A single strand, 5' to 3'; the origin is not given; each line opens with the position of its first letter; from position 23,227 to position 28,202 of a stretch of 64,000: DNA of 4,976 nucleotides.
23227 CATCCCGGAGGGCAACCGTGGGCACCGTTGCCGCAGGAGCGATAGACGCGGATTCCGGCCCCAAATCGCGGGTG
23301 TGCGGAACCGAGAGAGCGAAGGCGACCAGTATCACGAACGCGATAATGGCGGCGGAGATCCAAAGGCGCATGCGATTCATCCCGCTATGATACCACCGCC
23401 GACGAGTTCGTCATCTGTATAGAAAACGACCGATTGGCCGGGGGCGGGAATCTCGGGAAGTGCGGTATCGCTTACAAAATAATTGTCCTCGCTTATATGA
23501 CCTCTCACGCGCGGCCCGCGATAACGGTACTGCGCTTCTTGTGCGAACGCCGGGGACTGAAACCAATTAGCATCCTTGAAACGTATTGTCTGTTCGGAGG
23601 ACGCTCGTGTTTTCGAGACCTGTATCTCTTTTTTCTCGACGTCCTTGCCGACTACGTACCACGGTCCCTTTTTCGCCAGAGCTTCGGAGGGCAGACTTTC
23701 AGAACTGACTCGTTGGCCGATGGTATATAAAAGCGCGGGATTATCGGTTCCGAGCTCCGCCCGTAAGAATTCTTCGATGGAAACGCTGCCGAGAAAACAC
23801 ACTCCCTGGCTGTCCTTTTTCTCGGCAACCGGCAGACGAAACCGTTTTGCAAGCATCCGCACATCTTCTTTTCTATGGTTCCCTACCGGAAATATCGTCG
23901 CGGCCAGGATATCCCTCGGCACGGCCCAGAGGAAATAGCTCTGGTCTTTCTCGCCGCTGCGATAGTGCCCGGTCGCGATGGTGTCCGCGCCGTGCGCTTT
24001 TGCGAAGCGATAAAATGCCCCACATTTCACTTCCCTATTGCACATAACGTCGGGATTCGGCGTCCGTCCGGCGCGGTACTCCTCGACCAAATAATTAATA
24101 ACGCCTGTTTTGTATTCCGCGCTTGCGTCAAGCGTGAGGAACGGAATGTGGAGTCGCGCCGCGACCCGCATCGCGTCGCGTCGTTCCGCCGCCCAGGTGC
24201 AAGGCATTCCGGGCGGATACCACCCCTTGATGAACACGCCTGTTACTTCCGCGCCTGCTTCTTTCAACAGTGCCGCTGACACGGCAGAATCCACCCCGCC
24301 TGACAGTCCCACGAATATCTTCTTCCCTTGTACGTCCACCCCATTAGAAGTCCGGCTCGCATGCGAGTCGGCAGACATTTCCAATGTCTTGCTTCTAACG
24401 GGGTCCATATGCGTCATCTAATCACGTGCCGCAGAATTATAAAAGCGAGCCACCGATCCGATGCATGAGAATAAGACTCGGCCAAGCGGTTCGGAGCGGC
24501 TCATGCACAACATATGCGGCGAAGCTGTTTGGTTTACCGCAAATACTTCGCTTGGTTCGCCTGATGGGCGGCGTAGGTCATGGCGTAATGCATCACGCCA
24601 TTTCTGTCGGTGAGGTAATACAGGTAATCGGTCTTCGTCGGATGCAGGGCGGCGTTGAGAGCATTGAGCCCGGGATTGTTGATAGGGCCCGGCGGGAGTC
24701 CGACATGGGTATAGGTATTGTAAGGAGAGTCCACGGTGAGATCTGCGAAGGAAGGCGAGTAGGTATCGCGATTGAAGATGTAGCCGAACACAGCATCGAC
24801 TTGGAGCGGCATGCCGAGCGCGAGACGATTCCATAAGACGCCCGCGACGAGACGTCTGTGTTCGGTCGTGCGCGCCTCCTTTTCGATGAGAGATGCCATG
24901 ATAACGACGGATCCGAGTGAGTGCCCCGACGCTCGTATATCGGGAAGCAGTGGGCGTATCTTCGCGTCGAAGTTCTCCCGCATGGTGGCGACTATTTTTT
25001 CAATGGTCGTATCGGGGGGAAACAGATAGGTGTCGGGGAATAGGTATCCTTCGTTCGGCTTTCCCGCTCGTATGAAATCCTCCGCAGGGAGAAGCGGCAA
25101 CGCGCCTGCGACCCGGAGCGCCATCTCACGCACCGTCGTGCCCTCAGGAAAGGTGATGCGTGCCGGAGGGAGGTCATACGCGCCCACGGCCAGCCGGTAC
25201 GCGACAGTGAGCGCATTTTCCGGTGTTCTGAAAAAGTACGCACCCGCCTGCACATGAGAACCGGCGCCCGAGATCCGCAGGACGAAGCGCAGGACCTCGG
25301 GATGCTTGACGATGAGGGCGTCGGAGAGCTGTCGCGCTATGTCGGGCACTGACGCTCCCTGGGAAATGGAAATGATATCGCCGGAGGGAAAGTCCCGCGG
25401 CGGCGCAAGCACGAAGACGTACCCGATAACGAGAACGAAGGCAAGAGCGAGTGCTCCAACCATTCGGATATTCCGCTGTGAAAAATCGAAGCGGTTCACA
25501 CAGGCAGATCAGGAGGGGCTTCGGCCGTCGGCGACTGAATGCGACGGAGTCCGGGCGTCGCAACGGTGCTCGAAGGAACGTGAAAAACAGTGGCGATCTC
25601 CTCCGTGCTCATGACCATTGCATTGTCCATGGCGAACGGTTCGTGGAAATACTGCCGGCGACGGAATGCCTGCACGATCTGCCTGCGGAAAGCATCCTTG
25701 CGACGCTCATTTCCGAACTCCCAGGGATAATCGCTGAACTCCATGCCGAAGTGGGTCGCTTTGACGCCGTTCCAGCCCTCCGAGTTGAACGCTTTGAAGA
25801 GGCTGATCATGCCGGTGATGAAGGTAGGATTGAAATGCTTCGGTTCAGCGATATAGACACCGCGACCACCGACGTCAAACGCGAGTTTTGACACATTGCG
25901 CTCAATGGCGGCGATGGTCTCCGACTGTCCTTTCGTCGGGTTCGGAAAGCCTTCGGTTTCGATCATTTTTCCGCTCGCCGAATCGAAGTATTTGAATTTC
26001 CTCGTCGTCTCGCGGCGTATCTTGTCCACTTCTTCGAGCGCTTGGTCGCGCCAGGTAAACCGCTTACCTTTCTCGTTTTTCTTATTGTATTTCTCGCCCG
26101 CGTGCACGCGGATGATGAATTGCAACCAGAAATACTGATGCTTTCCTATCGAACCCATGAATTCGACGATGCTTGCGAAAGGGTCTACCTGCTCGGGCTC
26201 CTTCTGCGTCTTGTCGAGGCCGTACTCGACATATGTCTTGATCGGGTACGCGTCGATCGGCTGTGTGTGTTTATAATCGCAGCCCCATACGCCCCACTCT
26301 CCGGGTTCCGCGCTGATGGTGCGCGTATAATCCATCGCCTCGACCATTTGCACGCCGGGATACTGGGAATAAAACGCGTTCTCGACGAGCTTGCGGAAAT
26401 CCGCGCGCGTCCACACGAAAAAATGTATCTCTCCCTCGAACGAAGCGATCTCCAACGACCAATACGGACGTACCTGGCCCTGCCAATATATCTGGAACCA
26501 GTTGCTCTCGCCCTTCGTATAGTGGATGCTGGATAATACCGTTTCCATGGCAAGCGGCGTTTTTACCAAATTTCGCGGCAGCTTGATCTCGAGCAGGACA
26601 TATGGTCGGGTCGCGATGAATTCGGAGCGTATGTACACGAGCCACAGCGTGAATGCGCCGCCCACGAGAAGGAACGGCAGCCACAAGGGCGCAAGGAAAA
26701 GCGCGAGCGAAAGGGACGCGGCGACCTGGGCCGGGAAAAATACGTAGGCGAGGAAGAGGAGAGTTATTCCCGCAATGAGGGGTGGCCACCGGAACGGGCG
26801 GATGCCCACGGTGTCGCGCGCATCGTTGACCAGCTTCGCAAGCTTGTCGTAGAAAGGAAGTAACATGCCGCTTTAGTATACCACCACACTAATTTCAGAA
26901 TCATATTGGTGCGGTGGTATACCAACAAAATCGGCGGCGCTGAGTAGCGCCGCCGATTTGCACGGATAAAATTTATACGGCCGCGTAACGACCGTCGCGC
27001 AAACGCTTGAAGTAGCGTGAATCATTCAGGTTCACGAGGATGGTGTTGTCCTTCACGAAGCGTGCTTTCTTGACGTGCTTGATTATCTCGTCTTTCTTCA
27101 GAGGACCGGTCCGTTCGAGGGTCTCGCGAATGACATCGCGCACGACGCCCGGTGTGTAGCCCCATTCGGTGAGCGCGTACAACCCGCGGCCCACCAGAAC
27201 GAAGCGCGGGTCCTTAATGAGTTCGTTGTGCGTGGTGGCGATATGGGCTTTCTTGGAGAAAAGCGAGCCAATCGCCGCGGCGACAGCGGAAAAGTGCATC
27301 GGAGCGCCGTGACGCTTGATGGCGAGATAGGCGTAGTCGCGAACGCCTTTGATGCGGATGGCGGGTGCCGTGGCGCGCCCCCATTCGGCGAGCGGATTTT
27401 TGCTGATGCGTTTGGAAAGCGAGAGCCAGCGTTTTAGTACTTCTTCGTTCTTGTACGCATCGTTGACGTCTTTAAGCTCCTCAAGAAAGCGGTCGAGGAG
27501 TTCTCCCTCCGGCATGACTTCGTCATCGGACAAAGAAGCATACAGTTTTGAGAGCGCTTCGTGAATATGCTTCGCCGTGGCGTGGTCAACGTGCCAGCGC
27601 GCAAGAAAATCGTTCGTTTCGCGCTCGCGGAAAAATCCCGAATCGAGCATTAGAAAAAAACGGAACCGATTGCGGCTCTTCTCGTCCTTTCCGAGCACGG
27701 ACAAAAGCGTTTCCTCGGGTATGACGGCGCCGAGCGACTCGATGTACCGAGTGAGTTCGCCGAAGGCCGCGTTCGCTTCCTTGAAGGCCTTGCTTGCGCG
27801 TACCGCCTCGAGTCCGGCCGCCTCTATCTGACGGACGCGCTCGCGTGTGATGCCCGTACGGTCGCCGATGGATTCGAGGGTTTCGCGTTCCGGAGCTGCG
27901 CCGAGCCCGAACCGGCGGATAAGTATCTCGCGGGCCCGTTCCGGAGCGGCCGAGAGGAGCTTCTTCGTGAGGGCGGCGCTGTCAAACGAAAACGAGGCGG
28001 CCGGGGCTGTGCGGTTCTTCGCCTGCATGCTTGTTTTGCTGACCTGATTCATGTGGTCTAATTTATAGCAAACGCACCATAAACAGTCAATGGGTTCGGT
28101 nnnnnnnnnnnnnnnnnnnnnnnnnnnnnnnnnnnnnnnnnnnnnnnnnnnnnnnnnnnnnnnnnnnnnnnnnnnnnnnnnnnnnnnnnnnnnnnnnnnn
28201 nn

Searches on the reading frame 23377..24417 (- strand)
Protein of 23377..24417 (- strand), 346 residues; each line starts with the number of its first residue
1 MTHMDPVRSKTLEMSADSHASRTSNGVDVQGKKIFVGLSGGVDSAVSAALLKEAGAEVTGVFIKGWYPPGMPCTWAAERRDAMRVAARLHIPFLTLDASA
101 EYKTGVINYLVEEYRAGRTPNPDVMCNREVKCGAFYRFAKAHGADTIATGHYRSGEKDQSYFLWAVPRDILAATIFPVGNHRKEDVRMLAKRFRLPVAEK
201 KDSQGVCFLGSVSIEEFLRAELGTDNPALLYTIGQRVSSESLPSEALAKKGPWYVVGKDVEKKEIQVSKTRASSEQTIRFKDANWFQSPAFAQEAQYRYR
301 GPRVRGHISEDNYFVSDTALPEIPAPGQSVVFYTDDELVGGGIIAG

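Call 55: search_protein_families(library=pfam, proteins=[window:23377-24417:-], max_evalue=0.00001)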
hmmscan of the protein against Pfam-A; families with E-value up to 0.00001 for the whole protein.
window:23377-24417:- (346 aa): 3 families
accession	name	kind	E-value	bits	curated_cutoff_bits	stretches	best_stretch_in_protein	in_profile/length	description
PF03054.22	tRNA_Me_trans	-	4.2e-59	200.1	20.6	1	32-210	1-201/202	tRNA methyl transferase HUP domain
PF20258.4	tRNA_Me_trans_C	-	5.7e-08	33.4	20.6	1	276-344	2-77/77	Aminomethyltransferase beta-barrel domain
PF02540.23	NAD_synthase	-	1.6e-06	27.9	21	1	31-196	18-169/242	NAD synthase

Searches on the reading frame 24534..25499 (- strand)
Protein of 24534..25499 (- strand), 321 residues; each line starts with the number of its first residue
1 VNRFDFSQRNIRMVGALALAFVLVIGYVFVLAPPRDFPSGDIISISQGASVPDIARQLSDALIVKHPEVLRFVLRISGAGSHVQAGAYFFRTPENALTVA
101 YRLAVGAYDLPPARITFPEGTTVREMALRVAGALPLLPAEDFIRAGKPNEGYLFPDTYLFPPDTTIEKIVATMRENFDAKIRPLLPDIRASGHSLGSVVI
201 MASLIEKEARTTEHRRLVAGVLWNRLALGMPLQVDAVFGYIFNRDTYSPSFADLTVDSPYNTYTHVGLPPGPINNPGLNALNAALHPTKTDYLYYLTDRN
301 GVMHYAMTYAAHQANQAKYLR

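Call 55: search_protein_families(library=pfam, proteins=[window:24534-25499:-], max_evalue=0.00001)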
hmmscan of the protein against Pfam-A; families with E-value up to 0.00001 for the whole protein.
window:24534-25499:- (321 aa): 1 family
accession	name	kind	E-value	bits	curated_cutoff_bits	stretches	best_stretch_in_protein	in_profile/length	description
PF02618.21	YceG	-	3e-73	247.1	32.4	1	43-318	1-275/275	YceG-like family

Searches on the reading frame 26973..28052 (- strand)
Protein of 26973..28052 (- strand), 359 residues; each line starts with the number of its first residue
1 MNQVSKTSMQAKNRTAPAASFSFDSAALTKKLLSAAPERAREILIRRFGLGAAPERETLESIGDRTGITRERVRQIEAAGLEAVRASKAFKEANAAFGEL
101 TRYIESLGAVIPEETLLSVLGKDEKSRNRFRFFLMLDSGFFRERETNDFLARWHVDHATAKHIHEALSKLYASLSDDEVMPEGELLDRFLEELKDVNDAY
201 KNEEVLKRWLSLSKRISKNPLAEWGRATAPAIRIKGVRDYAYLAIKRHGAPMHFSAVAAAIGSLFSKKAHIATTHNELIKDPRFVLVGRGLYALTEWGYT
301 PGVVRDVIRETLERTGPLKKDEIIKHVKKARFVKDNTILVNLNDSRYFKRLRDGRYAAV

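Call 55: search_protein_families(library=pfam, proteins=[window:26973-28052:-], max_evalue=0.00001)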
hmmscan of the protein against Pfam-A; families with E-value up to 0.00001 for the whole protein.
window:26973-28052:- (359 aa): 1 family
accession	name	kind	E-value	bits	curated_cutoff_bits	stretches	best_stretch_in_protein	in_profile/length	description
PF04545.22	Sigma70_r4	-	5.5e-11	42.3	24.1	1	37-85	6-49/50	Sigma-70, region 4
